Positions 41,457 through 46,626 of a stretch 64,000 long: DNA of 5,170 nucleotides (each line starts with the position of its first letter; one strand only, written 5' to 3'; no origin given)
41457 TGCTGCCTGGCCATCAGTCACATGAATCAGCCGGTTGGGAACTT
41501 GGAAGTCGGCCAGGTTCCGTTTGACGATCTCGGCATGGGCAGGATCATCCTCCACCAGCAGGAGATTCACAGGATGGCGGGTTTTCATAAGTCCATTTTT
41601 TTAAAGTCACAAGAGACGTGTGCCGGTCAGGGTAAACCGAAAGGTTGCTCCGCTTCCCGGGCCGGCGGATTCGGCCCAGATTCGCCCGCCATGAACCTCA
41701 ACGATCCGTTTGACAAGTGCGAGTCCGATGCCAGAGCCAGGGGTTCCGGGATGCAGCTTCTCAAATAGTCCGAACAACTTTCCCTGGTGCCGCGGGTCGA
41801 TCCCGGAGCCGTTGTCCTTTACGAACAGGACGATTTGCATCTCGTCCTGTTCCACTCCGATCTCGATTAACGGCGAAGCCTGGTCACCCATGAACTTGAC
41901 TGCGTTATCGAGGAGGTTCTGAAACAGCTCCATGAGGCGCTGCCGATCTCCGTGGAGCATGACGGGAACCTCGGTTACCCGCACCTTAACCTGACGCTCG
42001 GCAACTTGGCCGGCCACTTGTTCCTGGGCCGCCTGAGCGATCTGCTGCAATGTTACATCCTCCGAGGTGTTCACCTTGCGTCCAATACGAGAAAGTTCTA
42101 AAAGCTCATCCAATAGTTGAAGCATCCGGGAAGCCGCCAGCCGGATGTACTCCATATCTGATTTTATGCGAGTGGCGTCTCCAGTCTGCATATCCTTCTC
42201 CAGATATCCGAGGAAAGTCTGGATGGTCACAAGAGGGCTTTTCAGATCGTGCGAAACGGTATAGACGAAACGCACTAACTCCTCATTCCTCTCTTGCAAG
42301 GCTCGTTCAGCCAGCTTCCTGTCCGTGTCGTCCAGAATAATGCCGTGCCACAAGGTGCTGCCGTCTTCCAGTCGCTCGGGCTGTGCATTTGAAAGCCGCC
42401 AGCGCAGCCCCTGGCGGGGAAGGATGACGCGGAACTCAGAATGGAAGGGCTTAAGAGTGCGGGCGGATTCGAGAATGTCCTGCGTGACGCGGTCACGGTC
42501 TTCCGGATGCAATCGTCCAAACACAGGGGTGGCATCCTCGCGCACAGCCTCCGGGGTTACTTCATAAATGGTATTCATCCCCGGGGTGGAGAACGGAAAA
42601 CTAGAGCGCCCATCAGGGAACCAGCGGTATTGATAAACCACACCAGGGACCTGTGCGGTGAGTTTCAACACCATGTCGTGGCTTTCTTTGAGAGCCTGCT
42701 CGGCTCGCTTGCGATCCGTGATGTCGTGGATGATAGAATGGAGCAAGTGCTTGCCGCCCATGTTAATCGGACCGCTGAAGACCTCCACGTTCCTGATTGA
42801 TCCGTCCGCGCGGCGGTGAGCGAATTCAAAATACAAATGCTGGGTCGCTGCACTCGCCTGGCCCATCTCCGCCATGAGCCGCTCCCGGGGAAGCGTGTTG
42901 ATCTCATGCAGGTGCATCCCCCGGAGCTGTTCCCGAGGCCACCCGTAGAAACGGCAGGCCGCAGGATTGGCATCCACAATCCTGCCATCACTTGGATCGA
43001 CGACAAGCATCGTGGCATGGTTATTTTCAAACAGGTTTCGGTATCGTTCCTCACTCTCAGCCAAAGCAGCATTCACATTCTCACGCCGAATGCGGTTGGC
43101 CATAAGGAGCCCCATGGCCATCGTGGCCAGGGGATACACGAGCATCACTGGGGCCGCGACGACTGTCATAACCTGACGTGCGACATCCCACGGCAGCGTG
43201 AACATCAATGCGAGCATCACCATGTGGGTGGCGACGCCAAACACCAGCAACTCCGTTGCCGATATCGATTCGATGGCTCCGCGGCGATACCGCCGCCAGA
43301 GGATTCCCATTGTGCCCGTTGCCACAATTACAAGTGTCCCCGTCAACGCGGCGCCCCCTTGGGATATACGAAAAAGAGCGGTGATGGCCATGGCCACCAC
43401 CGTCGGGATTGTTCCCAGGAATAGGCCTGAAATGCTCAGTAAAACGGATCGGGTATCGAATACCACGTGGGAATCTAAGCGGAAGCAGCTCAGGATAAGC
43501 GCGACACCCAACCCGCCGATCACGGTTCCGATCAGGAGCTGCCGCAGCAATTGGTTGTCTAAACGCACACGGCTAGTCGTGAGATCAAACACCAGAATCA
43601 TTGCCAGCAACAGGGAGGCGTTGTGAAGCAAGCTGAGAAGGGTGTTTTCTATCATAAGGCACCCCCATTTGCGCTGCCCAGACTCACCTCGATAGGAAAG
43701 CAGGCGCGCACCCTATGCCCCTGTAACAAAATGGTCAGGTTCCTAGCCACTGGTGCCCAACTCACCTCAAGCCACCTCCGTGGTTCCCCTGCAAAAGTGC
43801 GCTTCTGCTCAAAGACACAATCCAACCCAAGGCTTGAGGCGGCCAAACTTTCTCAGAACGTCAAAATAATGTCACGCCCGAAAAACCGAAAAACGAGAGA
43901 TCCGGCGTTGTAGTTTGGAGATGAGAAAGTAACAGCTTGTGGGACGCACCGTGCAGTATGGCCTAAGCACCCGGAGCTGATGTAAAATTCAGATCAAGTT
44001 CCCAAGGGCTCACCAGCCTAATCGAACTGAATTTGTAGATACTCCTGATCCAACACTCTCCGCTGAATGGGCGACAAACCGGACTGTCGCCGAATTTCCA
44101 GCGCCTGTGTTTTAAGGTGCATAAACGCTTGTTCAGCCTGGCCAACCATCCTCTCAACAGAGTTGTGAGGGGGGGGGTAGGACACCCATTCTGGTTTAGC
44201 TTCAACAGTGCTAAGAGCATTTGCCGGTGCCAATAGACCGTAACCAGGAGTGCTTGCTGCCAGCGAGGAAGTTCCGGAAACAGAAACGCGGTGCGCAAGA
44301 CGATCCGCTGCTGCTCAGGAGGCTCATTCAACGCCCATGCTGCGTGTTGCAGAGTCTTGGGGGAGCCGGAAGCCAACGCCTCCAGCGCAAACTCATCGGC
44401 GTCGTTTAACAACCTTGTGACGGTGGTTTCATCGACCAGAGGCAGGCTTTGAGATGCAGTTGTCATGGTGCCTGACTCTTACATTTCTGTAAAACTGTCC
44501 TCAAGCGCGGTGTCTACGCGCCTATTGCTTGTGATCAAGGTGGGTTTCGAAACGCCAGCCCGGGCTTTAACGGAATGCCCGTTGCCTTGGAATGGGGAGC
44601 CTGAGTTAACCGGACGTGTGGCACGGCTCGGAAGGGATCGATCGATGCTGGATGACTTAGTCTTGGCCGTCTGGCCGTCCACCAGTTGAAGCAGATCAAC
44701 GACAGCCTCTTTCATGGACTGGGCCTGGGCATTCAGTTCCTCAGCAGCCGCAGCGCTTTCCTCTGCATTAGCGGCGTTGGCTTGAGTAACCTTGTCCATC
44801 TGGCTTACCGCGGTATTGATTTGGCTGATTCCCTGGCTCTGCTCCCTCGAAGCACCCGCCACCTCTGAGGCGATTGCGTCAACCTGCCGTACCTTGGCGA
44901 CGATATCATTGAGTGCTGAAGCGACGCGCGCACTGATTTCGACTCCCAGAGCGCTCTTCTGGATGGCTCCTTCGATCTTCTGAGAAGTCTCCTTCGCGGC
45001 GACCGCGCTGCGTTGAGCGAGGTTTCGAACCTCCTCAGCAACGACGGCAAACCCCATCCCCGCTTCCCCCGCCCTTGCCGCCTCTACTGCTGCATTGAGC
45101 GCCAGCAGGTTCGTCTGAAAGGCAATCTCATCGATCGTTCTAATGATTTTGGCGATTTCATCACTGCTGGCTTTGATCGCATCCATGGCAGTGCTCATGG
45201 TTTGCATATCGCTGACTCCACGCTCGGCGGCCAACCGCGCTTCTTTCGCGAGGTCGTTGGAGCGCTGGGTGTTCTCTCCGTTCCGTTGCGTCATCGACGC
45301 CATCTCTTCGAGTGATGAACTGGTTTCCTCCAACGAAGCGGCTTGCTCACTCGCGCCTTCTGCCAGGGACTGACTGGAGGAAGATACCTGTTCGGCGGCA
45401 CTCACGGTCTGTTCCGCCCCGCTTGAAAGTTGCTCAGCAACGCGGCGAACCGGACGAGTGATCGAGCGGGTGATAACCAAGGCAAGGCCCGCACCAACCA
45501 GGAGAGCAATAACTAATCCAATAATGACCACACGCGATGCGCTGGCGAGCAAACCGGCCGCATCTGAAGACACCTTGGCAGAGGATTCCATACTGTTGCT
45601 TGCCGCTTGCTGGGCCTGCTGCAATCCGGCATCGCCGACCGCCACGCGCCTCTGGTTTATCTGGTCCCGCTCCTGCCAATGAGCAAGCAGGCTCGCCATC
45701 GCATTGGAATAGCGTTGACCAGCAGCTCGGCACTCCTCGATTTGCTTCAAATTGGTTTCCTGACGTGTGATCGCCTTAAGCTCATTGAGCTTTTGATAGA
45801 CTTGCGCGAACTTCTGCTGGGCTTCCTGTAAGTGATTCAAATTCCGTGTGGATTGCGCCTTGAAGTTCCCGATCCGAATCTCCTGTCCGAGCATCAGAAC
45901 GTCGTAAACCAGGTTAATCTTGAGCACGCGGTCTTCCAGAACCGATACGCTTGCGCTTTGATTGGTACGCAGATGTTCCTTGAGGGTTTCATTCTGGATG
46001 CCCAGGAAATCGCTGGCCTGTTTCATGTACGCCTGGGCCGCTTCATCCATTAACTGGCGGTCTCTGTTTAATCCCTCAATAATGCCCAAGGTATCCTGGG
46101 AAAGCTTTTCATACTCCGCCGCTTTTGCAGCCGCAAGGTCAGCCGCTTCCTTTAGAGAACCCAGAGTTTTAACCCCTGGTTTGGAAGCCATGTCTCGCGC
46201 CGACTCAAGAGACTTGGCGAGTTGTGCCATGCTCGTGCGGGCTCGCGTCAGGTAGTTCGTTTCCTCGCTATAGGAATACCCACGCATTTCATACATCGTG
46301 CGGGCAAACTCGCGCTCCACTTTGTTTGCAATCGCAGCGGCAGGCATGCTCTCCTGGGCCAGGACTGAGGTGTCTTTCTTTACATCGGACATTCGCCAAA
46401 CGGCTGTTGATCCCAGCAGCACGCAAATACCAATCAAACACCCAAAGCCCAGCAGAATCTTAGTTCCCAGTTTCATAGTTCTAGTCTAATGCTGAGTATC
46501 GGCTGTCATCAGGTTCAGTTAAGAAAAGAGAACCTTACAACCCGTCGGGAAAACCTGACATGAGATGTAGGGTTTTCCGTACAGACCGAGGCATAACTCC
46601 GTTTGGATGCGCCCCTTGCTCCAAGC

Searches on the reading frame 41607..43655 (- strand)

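Call 23: search_protein_families(library=pfam, proteins=[window:41607-43655:-], max_evalue=0.00001)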
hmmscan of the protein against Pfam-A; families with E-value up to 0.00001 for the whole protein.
window:41607-43655:- (682 aa): 8 families
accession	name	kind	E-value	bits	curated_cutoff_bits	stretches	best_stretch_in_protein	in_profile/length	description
PF02518.31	HATPase_c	-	1.3e-23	84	26.4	1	569-676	1-107/111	Histidine kinase-, DNA gyrase B-, and HSP90-like ATPase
PF07694.17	5TM-5TMR_LYT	-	5.9e-22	78.5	24.6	1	33-186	12-167/169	5TMR of 5TMR-LYT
PF08447.18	PAS_3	-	4.5e-16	59.3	25.6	1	357-438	5-87/89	PAS fold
PF13426.13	PAS_9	-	5.2e-13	49.6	27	1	216-314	3-103/103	PAS domain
PF08448.16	PAS_4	-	1e-12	48.7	23.1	1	217-317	9-110/110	PAS fold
PF00989.32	PAS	-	2.2e-11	44.2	22.6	1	203-302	1-101/113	PAS fold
PF00512.31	HisKA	-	9.5e-11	42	26.9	1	461-525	3-64/66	His Kinase A (phospho-acceptor) domain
PF13188.13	PAS_8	-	5.9e-10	39.1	21.8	1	203-250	1-44/65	PAS domain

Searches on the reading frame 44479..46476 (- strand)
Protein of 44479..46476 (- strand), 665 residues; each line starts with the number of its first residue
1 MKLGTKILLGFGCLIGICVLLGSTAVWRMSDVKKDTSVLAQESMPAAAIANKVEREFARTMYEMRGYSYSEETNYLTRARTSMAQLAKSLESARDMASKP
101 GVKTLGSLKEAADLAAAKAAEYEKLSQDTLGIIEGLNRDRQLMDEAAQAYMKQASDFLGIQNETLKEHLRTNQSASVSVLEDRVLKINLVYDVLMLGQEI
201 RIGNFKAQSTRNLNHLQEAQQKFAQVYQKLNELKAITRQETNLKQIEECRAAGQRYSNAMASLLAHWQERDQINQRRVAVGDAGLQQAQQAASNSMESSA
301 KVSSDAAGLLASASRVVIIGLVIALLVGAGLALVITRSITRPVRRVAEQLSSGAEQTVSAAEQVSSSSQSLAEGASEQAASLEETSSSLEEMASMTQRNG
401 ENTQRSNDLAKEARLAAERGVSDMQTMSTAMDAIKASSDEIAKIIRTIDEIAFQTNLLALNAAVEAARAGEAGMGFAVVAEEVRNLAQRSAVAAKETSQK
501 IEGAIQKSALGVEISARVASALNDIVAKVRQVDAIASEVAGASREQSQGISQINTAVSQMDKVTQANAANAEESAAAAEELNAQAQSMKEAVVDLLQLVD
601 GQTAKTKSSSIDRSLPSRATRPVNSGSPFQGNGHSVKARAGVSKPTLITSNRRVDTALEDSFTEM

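Call 23: search_protein_families(library=pfam, proteins=[window:44479-46476:-], max_evalue=0.00001)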
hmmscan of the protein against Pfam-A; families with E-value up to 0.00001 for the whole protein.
window:44479-46476:- (665 aa): 1 family
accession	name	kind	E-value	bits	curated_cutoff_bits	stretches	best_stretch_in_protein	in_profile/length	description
PF00015.26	MCPsignal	-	6.5e-45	153.5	34.6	1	407-564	1-172/172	Methyl-accepting chemotaxis protein (MCP) signalling domain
